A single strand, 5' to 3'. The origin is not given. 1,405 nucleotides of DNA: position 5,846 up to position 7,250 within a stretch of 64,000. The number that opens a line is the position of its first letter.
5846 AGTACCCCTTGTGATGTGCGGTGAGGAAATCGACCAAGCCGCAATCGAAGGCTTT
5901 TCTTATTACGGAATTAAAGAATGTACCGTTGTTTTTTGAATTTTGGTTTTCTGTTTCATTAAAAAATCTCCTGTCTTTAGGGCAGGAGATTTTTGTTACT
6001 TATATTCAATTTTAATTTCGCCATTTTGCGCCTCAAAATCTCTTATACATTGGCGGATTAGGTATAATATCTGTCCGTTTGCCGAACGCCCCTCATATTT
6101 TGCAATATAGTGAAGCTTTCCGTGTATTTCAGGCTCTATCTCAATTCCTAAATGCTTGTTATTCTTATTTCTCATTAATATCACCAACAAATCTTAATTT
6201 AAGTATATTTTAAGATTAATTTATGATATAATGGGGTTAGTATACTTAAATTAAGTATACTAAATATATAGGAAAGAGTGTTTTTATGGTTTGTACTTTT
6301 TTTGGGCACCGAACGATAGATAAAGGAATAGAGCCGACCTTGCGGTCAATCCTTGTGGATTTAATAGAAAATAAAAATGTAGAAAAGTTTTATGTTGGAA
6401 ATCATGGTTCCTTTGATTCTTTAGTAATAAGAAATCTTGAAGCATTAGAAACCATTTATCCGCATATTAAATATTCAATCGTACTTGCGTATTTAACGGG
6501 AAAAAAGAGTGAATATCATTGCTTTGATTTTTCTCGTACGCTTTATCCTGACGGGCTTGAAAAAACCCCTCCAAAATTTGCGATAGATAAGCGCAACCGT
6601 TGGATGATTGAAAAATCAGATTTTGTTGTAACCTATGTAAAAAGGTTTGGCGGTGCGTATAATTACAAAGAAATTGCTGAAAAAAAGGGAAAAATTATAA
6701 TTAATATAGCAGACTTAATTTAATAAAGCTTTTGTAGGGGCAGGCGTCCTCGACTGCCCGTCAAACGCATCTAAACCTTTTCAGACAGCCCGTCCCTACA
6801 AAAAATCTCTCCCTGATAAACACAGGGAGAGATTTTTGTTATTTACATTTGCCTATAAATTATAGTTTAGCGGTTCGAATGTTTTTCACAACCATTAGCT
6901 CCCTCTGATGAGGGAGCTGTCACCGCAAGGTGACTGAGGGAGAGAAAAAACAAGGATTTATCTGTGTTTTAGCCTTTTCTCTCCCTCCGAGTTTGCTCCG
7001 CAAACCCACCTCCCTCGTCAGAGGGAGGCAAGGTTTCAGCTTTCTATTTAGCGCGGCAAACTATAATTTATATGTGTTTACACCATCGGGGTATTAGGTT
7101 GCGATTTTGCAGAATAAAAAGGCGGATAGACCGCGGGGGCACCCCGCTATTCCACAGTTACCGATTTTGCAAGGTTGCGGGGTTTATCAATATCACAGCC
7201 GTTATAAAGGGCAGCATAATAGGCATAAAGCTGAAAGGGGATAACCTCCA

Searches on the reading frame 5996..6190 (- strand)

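Call 28: search_protein_families(library=ncbifam, proteins=[window:5996-6190:-], max_evalue=0.1)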
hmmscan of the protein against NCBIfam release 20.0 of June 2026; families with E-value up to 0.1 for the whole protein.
window:5996-6190:- (64 aa): 0 families

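Call 70: search_protein_families(library=padloc, proteins=[window:5996-6190:-], max_evalue=0.1)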
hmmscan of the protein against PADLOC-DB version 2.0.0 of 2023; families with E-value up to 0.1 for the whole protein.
window:5996-6190:- (64 aa): 1 family
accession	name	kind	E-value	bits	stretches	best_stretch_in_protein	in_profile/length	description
PDLC00636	ZorA2|ZorA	-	0.03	11.2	1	17-57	167-207/461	MotA/ExbB/TolQ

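Call 71: search_protein_families(library=phrogs, proteins=[window:5996-6190:-], max_evalue=0.01)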
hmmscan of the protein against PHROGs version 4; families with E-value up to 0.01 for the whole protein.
window:5996-6190:- (64 aa): 2 families
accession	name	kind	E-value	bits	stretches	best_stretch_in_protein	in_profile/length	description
phrog_582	-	transcription regulation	0.0009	20.5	1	6-53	52-99/105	Arc-like repressor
phrog_228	-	transcription regulation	0.0029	18.4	1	8-59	7-58/251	Arc-like repressor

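Call 72: search_protein_families(library=pfam, proteins=[window:5996-6190:-], max_evalue=0.1)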
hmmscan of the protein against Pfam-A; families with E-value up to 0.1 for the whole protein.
window:5996-6190:- (64 aa): 0 families

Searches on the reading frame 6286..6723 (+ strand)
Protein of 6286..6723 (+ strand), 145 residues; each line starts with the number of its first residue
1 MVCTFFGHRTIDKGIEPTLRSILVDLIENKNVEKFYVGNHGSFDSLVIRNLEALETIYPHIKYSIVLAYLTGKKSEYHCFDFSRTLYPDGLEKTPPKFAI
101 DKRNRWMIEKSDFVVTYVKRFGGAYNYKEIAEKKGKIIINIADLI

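Call 28: search_protein_families(library=ncbifam, proteins=[window:6286-6723:+], max_evalue=0.1)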
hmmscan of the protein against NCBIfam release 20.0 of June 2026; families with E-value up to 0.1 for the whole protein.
window:6286-6723:+ (145 aa): 0 families

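Call 70: search_protein_families(library=padloc, proteins=[window:6286-6723:+], max_evalue=0.1)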
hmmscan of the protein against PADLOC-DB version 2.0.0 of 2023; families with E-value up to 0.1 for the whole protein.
window:6286-6723:+ (145 aa): 1 family
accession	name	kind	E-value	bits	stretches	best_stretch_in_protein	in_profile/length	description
PDLC02976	WH_III-A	-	0.023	13.4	0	113-132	7-26/104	-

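Call 71: search_protein_families(library=phrogs, proteins=[window:6286-6723:+], max_evalue=0.01)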
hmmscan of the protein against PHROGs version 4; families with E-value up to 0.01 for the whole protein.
window:6286-6723:+ (145 aa): 0 families

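Call 72: search_protein_families(library=pfam, proteins=[window:6286-6723:+], max_evalue=0.1)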
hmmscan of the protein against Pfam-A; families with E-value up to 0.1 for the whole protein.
window:6286-6723:+ (145 aa): 1 family
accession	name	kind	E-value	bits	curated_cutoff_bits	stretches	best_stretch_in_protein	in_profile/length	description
PF06908.16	YpsA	-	0.0033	17.9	27.7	1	15-114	24-130/168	YspA SLOG family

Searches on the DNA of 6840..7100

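Call 96: search_rna_families(source=window, start=6840, end=7100, threshold=evalue, max_evalue=1)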
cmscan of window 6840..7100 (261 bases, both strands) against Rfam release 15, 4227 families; matches with E-value up to 1: 4.
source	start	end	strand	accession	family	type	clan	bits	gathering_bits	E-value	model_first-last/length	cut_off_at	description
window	6935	6988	-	RF00752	mir-14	Gene; miRNA;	-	20.7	53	0.04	1-63/63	no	mir-14 microRNA precursor family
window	6901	6930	+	RF01135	sR24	Gene; snRNA; snoRNA; CD-box;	-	20.4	36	0.015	1-55/55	no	Small nucleolar RNA sR24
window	6935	6988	+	RF00752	mir-14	Gene; miRNA;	-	16.8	53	0.47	1-63/63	no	mir-14 microRNA precursor family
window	6881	6917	-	RF01370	CRISPR-DR57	Gene; CRISPR;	-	15.4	39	0.98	1-37/37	no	CRISPR RNA direct repeat element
